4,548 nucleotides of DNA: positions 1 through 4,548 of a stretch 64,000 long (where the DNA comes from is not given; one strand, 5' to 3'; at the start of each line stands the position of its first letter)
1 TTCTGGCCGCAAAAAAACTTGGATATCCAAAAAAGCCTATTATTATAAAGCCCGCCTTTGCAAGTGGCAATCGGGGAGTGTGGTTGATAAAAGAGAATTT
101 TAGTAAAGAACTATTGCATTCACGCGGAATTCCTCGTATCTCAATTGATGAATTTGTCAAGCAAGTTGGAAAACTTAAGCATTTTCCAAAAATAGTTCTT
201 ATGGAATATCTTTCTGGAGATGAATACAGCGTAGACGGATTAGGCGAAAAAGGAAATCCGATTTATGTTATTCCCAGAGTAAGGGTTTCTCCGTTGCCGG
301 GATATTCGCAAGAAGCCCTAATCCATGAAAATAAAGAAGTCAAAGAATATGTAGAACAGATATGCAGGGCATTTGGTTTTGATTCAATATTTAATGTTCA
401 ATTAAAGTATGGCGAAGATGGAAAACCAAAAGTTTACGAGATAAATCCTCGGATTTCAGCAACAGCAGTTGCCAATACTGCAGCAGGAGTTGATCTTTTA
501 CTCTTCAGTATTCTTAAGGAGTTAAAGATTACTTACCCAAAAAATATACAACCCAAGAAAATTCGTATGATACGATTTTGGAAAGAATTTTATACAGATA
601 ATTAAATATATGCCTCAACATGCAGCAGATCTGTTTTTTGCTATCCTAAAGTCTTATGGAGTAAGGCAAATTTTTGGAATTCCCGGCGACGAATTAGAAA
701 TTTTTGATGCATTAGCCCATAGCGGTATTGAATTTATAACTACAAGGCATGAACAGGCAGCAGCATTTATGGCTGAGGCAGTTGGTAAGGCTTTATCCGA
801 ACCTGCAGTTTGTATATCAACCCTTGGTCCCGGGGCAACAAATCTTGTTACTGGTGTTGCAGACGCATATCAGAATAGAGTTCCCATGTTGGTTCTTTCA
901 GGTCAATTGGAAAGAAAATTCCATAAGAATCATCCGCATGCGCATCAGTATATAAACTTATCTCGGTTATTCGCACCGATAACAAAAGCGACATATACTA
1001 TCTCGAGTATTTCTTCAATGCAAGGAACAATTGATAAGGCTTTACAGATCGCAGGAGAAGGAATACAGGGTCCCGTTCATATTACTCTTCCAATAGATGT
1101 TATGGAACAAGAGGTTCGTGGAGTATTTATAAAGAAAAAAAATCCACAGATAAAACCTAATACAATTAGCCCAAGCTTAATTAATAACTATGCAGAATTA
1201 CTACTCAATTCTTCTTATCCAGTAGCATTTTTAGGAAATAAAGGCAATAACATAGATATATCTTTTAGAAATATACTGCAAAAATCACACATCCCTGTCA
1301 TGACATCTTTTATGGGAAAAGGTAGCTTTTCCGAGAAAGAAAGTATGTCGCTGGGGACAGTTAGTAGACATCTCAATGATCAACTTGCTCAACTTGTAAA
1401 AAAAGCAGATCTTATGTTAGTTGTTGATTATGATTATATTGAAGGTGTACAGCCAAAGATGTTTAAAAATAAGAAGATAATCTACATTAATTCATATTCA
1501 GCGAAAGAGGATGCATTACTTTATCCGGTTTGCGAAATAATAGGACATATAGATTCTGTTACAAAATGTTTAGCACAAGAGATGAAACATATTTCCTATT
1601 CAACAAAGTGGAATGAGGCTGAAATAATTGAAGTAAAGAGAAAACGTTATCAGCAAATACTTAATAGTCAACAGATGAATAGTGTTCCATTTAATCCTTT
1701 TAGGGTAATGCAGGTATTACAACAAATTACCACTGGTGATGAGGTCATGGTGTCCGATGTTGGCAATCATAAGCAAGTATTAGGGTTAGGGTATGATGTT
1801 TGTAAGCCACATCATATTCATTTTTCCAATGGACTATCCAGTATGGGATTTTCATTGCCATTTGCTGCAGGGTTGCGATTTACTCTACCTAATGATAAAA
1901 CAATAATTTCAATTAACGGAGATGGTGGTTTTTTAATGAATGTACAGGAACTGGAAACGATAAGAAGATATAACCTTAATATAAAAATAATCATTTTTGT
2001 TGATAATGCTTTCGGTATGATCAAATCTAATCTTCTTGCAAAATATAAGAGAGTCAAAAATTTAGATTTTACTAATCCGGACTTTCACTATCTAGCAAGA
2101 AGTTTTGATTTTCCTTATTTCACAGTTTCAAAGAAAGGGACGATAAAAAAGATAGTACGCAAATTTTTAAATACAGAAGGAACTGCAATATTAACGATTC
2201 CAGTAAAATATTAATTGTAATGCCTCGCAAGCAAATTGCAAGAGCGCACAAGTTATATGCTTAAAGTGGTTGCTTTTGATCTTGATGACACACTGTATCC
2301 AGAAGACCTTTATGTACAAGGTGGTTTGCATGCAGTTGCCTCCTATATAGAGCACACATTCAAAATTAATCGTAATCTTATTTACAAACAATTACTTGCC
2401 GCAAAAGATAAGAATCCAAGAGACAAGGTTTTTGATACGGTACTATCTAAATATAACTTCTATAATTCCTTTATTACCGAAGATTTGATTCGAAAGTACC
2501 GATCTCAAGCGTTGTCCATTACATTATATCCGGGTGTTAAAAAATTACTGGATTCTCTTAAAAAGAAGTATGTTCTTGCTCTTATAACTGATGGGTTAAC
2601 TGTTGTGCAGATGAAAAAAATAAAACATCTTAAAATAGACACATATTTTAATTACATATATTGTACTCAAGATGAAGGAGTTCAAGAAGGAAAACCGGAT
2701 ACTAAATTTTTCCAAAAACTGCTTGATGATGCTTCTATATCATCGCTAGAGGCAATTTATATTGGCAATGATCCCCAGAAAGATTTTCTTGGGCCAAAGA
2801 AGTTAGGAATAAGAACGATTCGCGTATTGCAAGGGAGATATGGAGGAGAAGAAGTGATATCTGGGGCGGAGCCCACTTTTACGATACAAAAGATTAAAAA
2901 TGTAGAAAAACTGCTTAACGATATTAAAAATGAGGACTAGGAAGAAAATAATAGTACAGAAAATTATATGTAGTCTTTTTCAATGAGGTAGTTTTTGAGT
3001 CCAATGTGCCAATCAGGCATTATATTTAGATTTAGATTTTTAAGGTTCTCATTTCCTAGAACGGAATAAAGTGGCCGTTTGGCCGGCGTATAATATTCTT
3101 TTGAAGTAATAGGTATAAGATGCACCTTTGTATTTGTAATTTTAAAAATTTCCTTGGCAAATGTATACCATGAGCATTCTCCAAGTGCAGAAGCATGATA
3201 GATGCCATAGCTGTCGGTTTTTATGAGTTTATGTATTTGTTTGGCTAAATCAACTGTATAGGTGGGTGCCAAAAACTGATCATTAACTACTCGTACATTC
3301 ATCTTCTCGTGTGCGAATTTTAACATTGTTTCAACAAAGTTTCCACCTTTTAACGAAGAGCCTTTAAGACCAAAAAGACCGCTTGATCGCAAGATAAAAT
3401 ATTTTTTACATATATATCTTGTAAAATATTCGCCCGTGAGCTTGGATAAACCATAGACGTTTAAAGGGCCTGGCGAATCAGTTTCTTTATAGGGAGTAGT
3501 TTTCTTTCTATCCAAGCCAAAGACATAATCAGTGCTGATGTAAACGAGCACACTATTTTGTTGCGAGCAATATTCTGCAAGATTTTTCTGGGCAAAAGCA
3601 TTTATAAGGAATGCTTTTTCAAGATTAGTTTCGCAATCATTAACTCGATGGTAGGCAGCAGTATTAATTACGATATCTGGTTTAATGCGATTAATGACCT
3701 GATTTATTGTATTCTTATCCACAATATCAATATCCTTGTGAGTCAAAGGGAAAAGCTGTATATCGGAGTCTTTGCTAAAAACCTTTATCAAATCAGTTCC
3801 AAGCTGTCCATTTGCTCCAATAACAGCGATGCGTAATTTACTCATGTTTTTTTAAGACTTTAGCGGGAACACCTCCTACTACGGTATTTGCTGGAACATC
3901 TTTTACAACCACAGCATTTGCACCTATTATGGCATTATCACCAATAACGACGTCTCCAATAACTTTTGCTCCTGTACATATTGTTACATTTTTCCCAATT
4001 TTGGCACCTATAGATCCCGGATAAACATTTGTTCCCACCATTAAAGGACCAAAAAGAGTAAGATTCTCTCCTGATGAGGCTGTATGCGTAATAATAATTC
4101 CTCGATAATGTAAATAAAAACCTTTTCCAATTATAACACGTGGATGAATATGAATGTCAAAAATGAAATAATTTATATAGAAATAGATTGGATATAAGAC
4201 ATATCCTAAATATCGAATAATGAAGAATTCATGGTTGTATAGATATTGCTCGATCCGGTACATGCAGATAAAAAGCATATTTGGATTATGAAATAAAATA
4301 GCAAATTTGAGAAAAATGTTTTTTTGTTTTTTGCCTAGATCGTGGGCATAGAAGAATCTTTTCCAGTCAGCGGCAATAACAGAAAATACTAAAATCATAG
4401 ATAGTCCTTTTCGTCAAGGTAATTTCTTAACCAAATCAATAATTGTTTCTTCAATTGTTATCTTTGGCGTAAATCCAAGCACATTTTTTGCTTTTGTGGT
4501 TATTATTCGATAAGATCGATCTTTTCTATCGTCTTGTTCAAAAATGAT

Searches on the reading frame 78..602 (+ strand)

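Call 8: search_protein_families(library=pfam, proteins=[window:78-602:+], max_evalue=0.0001)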
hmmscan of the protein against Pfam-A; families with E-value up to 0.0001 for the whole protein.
window:78-602:+ (175 aa): 2 families
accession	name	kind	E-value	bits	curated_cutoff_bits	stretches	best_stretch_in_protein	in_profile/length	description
PF15632.11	ATPgrasp_Ter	-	4.7e-26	91.5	29.1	1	35-153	1-113/131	ATP-grasp in the biosynthetic pathway with Ter operon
PF02655.19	ATP-grasp_3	-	9.7e-07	29.4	23.2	1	34-129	58-160/160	ATP-grasp domain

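Call 68: search_protein_families(library=ncbifam, proteins=[window:78-602:+], max_evalue=0.000001)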
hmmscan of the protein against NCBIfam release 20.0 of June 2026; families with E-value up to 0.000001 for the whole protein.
window:78-602:+ (175 aa): 2 families
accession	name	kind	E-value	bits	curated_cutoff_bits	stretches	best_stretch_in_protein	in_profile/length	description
NF009405.0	PRK12767.1-4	equivalog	2.8e-12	46.3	390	1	32-140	172-280/320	carbamoyl phosphate synthase-like protein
NF009402.0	PRK12767.1-1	equivalog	1.9e-11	43.4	218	1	68-173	218-323/329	carbamoyl phosphate synthase-like protein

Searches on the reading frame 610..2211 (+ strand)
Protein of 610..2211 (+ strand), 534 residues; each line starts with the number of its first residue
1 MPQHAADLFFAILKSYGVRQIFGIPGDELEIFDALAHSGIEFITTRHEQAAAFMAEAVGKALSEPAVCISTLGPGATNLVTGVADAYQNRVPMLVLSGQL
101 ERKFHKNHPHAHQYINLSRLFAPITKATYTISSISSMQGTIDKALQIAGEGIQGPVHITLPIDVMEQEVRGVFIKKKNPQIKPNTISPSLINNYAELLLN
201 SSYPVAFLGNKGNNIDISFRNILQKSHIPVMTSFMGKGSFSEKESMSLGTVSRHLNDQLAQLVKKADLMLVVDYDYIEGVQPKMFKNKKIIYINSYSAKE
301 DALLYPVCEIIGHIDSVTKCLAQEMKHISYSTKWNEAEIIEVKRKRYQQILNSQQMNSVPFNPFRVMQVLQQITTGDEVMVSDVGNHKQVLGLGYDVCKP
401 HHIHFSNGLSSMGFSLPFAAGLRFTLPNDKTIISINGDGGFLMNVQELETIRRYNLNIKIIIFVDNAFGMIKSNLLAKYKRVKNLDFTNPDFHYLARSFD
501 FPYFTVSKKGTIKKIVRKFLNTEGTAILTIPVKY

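Call 8: search_protein_families(library=pfam, proteins=[window:610-2211:+], max_evalue=0.0001)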
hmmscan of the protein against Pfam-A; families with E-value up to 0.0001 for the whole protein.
window:610-2211:+ (534 aa): 3 families
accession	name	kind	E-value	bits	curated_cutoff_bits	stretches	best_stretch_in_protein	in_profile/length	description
PF02776.23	TPP_enzyme_N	-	2e-33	115.1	26.8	1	5-107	3-107/119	Thiamine pyrophosphate enzyme, N-terminal TPP binding domain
PF02775.26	TPP_enzyme_C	-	3.1e-32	111.9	21.9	1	383-529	1-150/151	Thiamine pyrophosphate enzyme, C-terminal TPP binding domain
PF00205.28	TPP_enzyme_M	-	2.4e-15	56.9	30.4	1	192-318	2-134/137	Thiamine pyrophosphate enzyme, central domain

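Call 68: search_protein_families(library=ncbifam, proteins=[window:610-2211:+], max_evalue=0.000001)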
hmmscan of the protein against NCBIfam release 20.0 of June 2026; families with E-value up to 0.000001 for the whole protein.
window:610-2211:+ (534 aa): 52 families (the best 25 are shown)
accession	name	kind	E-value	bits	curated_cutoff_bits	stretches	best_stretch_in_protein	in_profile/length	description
NF006187.0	PRK08322.1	equivalog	3.5e-123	411.9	509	1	4-534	3-530/548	acetolactate synthase large subunit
NF006378.0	PRK08617.1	equivalog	4.4e-105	352.1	510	1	3-534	8-540/556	acetolactate synthase AlsS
TIGR02418.1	acolac_catab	equivalog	2.2e-97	326.8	551.1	1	5-534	1-531/539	acetolactate synthase AlsS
TIGR00118.1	acolac_lg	equivalog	9.2e-93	311.6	538.35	1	4-533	2-535/557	biosynthetic-type acetolactate synthase large subunit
NF004919.0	PRK06276.1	equivalog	2e-88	297.2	866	1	6-532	4-538/582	acetolactate synthase large subunit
NF006524.0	PRK08978.1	equivalog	9.4e-86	288.2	738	1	6-532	4-524/548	acetolactate synthase 2 catalytic subunit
NF006052.0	PRK08199.1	subfamily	1.7e-79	267.6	539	1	3-531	8-536/559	thiamine pyrophosphate protein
NF004710.0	PRK06048.1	equivalog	8.1e-76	255.6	976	1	5-532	10-537/561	acetolactate synthase large subunit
NF005651.0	PRK07418.1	subfamily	1.7e-74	251.1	942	1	6-533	22-560/617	acetolactate synthase large subunit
NF006016.1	PRK08155.1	equivalog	7.1e-74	249.2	870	1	5-532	5-532/554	acetolactate synthase large subunit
NF006122.0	PRK08266.1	subfamily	1.1e-69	235.4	571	1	6-532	7-524/543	hypothetical protein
NF005058.0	PRK06466.1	equivalog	4.9e-69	233.3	951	1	6-521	7-535/574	acetolactate synthase 3 large subunit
NF005824.0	PRK07710.1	equivalog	5.6e-68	229.7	976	1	5-532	19-548/573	acetolactate synthase large subunit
NF006319.0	PRK08527.1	equivalog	2.1e-67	227.9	905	1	6-532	7-538/565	acetolactate synthase large subunit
NF005228.0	PRK06725.1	equivalog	4.9e-67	226.4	991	1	7-529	20-542/571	acetolactate synthase large subunit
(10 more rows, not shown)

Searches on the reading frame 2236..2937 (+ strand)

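Call 8: search_protein_families(library=pfam, proteins=[window:2236-2937:+], max_evalue=0.0001)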
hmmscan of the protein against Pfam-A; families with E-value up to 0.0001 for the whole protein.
window:2236-2937:+ (234 aa): 4 families
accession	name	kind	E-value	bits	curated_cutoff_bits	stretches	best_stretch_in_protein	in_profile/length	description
PF13419.12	HAD_2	-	3.6e-23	83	23.8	1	13-197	2-178/178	Haloacid dehalogenase-like hydrolase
PF00702.32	Hydrolase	-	5e-15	56.8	26.4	1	10-188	2-188/191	haloacid dehalogenase-like hydrolase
PF13242.12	Hydrolase_like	-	6.6e-07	29.6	22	1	152-221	3-73/75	HAD-hyrolase-like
PF12710.13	HAD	-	4.3e-06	27.7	27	1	12-145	1-134/189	haloacid dehalogenase-like hydrolase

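Call 68: search_protein_families(library=ncbifam, proteins=[window:2236-2937:+], max_evalue=0.000001)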
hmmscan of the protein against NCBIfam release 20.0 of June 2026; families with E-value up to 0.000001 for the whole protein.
window:2236-2937:+ (234 aa): 15 families
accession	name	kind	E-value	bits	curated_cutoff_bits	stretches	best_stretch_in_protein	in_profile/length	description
TIGR02253.1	CTE7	subfamily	2.7e-34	118.8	169.75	1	8-223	1-220/221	TIGR02253 family HAD-type hydrolase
TIGR02254.1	YjjG_YfnB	equivalog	1.2e-19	70.6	159.9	1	63-198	65-197/223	YjjG family noncanonical pyrimidine nucleotidase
NF006976.0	PRK09449.1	equivalog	8.4e-15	54.9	183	1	66-228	68-223/225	pyrimidine 5'-nucleotidase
NF053830.1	RUBPPhHalo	equivalog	1.3e-14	54.4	330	1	94-225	101-232/234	ribulose-1,5-bisphosphate 5-phosphatase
NF052576.1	PymNtasePynAStpc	equivalog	1.4e-14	54.3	350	1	14-228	17-228/229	pyrimidine 5'-nucleotidase PynA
NF009804.0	PRK13288.1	equivalog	9.4e-14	51.4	218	1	8-229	2-212/215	pyrophosphatase PpaX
TIGR02252.1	DREG-2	subfamily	3.5e-13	49.8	155.2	1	78-194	88-201/203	HAD hydrolase, REG-2-like, family IA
TIGR01993.1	Pyr-5-nucltdase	equivalog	2.5e-11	43.7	142.9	1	98-196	86-182/183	pyrimidine 5'-nucleotidase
NF009695.0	PRK13222.1-2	equivalog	1.2e-10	41.3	225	1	47-228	55-223/226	phosphoglycolate phosphatase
NF009697.0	PRK13222.1-4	equivalog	2.4e-08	33.6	327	1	95-223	93-218/232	phosphoglycolate phosphatase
NF009698.0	PRK13223.1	equivalog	3.2e-08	33.1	466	1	91-222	96-224/272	phosphoglycolate phosphatase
TIGR01428.1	HAD_type_II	equivalog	7.2e-08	32.7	125.4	1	11-197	3-190/197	haloacid dehalogenase type II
TIGR02247.1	HAD-1A3-hyp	subfamily_domain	2.3e-07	30.7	125.4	1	81-199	81-197/211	epoxide hydrolase N-terminal domain-like phosphatase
TIGR01458.1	HAD-SF-IIA-hyp3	hypoth_equivalog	3.9e-07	29.6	175.95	1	142-223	168-250/257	TIGR01458 family HAD-type hydrolase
TIGR01449.2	PGP_bact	equivalog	4.8e-07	29.5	180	1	81-227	69-213/213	phosphoglycolate phosphatase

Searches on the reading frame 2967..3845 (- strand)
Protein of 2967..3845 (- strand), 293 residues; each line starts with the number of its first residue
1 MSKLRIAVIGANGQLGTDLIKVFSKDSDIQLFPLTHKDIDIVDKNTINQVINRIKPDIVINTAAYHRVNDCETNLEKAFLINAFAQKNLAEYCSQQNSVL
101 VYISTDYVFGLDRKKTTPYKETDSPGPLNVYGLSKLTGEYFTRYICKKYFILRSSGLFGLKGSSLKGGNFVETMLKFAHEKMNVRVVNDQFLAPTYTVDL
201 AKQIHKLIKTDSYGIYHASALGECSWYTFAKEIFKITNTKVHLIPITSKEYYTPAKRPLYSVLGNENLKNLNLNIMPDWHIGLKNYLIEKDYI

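Call 8: search_protein_families(library=pfam, proteins=[window:2967-3845:-], max_evalue=0.0001)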
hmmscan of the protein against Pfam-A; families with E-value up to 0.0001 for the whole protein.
window:2967-3845:- (293 aa): 5 families
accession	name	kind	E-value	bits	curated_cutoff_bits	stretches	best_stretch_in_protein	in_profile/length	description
PF04321.23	RmlD_sub_bind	-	3.9e-85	285.8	27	1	5-287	2-282/287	RmlD substrate binding domain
PF01370.27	Epimerase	-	2.2e-23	83.4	20.9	1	6-210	1-227/240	NAD dependent epimerase/dehydratase family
PF16363.11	GDP_Man_Dehyd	-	1.8e-15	57.7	27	1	37-175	57-197/332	GDP-mannose 4,6 dehydratase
PF02719.21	Polysacc_synt_2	-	2.8e-09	37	20.2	1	40-107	62-130/293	Polysaccharide biosynthesis protein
PF07993.18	NAD_binding_4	-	6.5e-06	25.9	20.1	1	56-180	89-231/258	Male sterility protein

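Call 33: search_protein_families(library=ncbifam, proteins=[window:2967-3845:-], max_evalue=1e-10)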
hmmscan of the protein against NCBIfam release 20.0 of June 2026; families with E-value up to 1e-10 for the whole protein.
window:2967-3845:- (293 aa): 2 families
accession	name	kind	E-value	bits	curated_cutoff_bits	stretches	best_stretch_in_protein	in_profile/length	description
TIGR01214.1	rmlD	equivalog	2.3e-91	305.8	224.05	1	5-287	1-282/285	dTDP-4-dehydrorhamnose reductase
NF007440.0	PRK09987.1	equivalog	5.2e-46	157.3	308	1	5-289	2-292/299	dTDP-4-dehydrorhamnose reductase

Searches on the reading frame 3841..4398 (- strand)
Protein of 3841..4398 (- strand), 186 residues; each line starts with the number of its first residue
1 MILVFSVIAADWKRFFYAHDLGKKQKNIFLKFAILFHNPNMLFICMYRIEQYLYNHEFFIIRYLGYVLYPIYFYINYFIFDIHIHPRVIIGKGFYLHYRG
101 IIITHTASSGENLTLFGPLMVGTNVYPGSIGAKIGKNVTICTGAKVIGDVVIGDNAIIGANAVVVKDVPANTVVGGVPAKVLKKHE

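Call 8: search_protein_families(library=pfam, proteins=[window:3841-4398:-], max_evalue=0.0001)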
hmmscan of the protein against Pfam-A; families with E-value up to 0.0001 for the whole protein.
window:3841-4398:- (186 aa): 1 family
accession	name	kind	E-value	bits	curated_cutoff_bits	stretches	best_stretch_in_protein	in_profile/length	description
PF00132.30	Hexapep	-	5.2e-09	35.9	27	1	131-164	1-34/36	Bacterial transferase hexapeptide (six repeats)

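Call 33: search_protein_families(library=ncbifam, proteins=[window:3841-4398:-], max_evalue=1e-10)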
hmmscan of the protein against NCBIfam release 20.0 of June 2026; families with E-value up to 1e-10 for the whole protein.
window:3841-4398:- (186 aa): 7 families
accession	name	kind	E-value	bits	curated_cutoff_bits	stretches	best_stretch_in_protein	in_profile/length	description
NF041874.1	EPS_EpsC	equivalog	2.4e-30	105.5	150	1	30-185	17-167/168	serine O-acetyltransferase EpsC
TIGR01172.1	cysE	equivalog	1.4e-27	96.7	210.65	1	32-180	19-162/162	serine O-acetyltransferase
NF008349.0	PRK11132.1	equivalog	1.1e-18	67.3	397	1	46-185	113-247/273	serine O-acetyltransferase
TIGR03570.1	NeuD_NnaD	subfamily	1.4e-11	44.4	160.8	1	84-180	114-202/202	NeuD/PglB/VioB family sugar acetyltransferase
TIGR03532.1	DapD_Ac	equivalog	3.5e-11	43.2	231.75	1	101-184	129-213/231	2,3,4,5-tetrahydropyridine-2,6-dicarboxylate N-acetyltransferase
TIGR03308.1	phn_thr-fam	hypoth_equivalog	3.6e-11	43.3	201.65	1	132-184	109-161/204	phosphonate metabolim protein, transferase hexapeptide repeat family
NF007564.0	PRK10191.1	equivalog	4.7e-11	42.4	196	1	70-181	46-158/162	colanic acid biosynthesis acetyltransferase WcaB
